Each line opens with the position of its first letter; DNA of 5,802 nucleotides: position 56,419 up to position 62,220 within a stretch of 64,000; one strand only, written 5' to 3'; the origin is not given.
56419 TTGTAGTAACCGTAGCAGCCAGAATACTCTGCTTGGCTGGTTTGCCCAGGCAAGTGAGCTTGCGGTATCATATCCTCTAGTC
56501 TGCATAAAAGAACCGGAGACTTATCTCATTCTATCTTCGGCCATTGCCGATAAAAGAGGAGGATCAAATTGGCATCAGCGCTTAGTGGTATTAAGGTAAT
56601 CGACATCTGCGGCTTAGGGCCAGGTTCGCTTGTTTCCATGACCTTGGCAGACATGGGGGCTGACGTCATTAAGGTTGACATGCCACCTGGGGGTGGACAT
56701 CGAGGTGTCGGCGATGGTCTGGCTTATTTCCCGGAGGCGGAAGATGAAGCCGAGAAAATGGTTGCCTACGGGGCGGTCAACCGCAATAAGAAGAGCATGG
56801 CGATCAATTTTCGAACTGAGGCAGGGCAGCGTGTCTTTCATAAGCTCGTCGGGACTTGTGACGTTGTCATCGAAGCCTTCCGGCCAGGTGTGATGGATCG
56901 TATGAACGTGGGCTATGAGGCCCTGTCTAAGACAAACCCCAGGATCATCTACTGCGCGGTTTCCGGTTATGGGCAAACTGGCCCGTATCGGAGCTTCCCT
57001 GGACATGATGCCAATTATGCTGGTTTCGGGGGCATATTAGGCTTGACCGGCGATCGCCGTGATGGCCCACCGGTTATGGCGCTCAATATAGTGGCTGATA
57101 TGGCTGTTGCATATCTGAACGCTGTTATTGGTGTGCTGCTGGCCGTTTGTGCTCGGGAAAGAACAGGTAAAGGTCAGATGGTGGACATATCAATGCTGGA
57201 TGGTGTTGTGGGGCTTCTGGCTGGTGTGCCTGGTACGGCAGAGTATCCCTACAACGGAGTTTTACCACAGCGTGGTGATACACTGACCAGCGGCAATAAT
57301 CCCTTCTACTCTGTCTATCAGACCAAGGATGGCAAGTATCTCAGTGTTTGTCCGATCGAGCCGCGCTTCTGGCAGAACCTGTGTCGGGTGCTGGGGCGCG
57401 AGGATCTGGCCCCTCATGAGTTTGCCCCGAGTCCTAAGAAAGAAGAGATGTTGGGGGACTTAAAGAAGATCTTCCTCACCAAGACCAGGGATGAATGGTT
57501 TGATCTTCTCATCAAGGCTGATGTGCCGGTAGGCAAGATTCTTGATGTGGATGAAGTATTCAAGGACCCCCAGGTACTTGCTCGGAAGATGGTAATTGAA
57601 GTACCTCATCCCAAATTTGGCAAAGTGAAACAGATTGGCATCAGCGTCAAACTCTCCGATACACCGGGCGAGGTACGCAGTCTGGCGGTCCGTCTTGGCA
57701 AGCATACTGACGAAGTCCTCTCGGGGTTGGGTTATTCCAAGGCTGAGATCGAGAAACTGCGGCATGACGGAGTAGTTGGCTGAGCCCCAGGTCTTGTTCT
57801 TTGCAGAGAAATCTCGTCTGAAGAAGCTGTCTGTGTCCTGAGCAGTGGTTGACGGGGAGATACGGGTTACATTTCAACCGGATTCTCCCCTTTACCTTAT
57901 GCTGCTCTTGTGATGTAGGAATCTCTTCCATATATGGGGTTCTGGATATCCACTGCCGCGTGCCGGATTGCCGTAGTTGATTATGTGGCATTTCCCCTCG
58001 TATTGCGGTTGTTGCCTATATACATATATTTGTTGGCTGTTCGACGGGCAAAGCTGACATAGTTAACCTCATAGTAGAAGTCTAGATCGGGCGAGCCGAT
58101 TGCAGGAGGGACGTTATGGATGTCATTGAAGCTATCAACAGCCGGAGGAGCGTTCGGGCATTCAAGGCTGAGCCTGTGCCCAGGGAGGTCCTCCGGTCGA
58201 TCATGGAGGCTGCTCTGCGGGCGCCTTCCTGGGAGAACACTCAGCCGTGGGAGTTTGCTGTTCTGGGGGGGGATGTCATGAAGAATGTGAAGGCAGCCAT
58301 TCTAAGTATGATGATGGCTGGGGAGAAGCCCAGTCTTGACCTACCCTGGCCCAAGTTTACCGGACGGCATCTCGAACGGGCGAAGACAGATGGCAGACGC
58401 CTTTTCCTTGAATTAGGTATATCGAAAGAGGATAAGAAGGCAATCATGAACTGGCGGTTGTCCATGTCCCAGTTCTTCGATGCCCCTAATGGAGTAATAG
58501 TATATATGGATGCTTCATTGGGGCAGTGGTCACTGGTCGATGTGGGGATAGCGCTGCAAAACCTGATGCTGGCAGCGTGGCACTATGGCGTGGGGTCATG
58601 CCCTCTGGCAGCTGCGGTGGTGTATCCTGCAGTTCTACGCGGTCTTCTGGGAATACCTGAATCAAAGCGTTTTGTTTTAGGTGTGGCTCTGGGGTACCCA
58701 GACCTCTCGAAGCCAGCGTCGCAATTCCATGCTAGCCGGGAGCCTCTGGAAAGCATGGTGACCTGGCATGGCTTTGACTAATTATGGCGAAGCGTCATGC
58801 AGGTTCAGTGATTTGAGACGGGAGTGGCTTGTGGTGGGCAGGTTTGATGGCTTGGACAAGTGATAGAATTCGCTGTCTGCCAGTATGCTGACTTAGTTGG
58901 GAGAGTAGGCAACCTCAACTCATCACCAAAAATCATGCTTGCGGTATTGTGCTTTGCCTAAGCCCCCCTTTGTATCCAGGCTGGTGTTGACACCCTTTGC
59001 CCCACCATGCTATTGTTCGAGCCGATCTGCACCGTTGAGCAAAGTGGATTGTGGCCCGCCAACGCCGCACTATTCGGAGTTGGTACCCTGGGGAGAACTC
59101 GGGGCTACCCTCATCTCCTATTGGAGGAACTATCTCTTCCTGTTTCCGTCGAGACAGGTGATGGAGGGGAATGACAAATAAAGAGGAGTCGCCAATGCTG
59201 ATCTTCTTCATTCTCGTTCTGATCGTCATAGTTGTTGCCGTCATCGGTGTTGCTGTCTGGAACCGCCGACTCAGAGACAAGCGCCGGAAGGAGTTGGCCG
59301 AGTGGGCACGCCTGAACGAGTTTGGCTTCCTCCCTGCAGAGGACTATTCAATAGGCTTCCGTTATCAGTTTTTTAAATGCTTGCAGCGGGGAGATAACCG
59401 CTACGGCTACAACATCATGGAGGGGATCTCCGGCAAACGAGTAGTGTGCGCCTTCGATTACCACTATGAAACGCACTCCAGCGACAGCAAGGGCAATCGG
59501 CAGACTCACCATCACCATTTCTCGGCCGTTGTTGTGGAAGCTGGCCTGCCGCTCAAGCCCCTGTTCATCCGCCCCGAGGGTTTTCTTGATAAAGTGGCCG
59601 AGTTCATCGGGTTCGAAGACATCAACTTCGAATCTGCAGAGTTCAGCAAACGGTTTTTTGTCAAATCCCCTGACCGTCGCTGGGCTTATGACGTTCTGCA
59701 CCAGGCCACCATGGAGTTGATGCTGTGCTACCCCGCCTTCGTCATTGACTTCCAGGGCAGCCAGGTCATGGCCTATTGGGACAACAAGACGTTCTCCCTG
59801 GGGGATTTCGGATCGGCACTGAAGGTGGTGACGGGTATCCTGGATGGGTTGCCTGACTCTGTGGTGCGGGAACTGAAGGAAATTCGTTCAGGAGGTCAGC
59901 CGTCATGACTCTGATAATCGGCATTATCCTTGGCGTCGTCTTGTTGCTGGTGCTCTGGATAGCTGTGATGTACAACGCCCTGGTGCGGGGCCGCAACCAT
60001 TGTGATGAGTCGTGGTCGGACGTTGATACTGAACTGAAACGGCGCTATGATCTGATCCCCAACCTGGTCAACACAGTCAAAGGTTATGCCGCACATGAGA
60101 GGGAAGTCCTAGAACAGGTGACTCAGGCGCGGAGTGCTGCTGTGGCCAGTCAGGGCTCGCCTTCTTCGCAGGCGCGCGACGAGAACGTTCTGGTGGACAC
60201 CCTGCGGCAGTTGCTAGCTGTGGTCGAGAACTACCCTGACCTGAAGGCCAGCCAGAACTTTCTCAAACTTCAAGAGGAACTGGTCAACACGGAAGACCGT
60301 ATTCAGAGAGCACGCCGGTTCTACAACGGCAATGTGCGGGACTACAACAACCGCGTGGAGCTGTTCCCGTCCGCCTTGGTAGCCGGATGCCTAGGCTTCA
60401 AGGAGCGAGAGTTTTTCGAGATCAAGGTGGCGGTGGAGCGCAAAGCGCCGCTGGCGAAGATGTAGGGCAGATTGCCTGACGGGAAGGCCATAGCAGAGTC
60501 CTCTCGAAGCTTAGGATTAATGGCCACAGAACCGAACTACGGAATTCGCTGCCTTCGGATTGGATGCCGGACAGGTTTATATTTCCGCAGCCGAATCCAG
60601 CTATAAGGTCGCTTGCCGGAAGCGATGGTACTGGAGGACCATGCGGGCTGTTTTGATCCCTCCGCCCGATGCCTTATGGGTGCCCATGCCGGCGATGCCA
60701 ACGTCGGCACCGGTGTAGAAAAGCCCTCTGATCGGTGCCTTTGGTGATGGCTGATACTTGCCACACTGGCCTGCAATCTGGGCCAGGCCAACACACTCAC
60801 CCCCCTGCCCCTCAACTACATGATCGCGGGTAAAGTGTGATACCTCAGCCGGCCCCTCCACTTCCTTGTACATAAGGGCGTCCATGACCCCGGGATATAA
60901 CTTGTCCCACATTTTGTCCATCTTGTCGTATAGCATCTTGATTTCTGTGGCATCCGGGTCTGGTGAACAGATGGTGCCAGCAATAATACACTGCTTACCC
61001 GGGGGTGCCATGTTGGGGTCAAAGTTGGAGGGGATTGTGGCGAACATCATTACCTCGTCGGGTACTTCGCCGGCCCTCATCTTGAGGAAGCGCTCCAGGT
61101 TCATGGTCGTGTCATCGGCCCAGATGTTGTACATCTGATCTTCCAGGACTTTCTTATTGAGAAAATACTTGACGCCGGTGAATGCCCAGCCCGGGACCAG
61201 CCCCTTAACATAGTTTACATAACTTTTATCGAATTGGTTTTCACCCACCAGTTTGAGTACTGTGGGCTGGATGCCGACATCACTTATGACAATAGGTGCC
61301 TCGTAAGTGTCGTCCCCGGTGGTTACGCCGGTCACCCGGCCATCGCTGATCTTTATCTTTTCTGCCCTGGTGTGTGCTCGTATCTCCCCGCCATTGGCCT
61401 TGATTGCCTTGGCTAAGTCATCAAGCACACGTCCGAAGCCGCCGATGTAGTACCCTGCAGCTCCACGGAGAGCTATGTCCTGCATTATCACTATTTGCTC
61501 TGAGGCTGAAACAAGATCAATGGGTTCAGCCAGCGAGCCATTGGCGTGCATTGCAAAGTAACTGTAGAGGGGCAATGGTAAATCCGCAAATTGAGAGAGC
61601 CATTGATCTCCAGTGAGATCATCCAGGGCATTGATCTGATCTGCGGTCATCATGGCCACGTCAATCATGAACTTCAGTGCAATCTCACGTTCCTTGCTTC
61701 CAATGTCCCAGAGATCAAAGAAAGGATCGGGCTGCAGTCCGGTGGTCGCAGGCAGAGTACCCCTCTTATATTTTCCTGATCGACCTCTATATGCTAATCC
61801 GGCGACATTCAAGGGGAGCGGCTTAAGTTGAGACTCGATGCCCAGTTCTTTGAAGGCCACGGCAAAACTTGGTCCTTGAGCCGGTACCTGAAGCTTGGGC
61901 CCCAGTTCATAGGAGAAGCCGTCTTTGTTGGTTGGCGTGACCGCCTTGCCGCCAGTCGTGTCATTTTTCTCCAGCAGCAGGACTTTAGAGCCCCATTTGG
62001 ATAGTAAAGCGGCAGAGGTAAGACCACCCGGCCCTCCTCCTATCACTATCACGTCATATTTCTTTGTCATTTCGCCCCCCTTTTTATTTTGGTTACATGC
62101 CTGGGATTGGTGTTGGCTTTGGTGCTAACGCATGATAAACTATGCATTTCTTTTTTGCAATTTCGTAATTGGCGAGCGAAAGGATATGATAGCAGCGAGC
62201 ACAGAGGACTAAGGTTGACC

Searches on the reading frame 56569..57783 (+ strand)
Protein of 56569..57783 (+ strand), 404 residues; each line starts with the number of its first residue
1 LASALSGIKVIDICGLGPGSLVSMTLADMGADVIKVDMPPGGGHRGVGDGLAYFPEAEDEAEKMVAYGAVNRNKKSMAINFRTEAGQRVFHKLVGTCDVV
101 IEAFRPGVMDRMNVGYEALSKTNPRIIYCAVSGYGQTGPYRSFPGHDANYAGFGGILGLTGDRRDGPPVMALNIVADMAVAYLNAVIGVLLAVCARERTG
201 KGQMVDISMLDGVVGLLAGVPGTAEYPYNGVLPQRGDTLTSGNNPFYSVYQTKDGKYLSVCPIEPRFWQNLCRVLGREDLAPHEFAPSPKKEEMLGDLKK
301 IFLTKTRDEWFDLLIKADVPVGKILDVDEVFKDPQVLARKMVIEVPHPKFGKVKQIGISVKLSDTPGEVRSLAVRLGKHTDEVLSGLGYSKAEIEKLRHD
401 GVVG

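Call 26: search_protein_families(library=ncbifam, proteins=[window:56569-57783:+])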
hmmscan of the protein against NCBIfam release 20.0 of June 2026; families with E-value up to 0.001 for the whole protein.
window:56569-57783:+ (404 aa): 7 families
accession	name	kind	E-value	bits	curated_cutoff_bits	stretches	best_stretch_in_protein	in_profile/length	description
NF003809.0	PRK05398.1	subfamily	9.2e-67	225.4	442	1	1-403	1-416/416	formyl-CoA transferase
NF052585.1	SucGlutTfsCaiB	equivalog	1.5e-66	224.7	750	1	4-389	7-390/394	succinate--glutarate CoA-transferase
NF041294.1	Scnl_mescCoAtase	equivalog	3.8e-62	210.6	700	1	3-384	2-380/381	succinyl-CoA:mesaconate CoA-transferase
TIGR03253.1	oxalate_frc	equivalog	4.5e-61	206.8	504.2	1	3-403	2-416/416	formyl-CoA transferase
NF008511.0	PRK11430.1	equivalog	4.7e-48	164.2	522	1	5-363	10-354/381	CoA:oxalate CoA-transferase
NF002914.1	PRK03525.1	equivalog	2.9e-28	98.9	413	1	71-403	61-397/400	L-carnitine CoA-transferase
TIGR04253.1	mesacon_CoA_iso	equivalog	3.2e-18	65.9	725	1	5-403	3-400/403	2-methylfumaryl-CoA isomerase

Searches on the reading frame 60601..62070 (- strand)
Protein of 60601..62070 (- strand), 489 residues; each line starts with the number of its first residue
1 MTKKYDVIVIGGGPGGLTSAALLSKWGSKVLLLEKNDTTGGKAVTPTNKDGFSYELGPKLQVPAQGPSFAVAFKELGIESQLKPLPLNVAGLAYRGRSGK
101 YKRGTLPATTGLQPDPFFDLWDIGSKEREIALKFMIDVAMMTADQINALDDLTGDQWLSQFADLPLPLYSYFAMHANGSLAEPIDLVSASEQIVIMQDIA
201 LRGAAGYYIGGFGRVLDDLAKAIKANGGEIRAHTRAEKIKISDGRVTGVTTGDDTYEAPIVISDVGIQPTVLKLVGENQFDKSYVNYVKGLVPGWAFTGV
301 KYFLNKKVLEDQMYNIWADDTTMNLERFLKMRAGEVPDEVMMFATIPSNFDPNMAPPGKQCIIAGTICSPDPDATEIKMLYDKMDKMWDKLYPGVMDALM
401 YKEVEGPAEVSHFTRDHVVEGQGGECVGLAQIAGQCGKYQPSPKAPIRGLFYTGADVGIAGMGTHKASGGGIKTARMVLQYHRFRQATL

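Call 25: search_protein_families(library=ncbifam, proteins=[window:60601-62070:-])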
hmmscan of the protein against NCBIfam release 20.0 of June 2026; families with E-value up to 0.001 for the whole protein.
window:60601-62070:- (489 aa): 73 families (the best 25 are shown)
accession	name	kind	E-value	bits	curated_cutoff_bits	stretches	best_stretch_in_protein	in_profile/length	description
NF058655.1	CrtID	equivalog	6.7e-25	87.8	640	2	196-455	203-459/478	bifunctional phytoene desaturase/3,4-desaturase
TIGR02734.1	crtI_fam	subfamily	6.1e-21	74.7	238.1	2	7-60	1-53/504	phytoene desaturase family protein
TIGR02733.1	desat_CrtD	equivalog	3.3e-19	68.9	549.7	2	6-62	3-57/492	C-3',4' desaturase CrtD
NF045689.1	BCarotKetCrtO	equivalog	1.1e-18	67.1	1000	2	208-363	238-410/563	beta-carotene ketolase CrtO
TIGR02730.1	carot_isom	equivalog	4.5e-18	65.3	586.9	2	203-413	219-429/493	carotenoid isomerase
NF005560.0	PRK07233.1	equivalog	2.5e-16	59.6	252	2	206-275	192-259/435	hypothetical protein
NF042421.1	hydcarot_desat_CrtD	equivalog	1.6e-15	56.6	500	2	7-60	4-56/487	1-hydroxycarotenoid 3,4-desaturase CrtD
NF045637.1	carotdesatCrtDProt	equivalog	1.8e-12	46.6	580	2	7-46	1-40/485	1-hydroxycarotenoid 3,4-desaturase CrtD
TIGR03467.1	HpnE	equivalog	5.9e-11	42.3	283.05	1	7-262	1-258/430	hydroxysqualene dehydroxylase HpnE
NF004945.0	PRK06292.2-3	equivalog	7e-09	35.1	494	1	3-43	2-41/457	dihydrolipoyl dehydrogenase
TIGR02032.1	GG-red-SF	subfamily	8.3e-09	35.5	158.8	1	5-40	1-36/297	geranylgeranyl reductase family protein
NF005548.0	PRK07208.1-4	equivalog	3.9e-08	32.3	389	1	4-58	3-56/488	hypothetical protein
TIGR00562.1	proto_IX_ox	equivalog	5.9e-08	31.7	97.85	1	4-83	2-81/470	protoporphyrinogen oxidase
TIGR00275.1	TIGR00275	subfamily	9.4e-08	31.3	183.8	1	7-42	1-36/401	aminoacetone oxidase family FAD-binding enzyme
NF004776.0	PRK06116.1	equivalog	9.7e-08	31.4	480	1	1-43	1-42/450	glutathione-disulfide reductase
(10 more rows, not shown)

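Call 80: find_encoding_contigs(protein=window:60601-62070:-, flank=10000, max_places=3)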
Protein window:60601-62070:- (489 aa): no gene with exactly this product is on record in the collection.
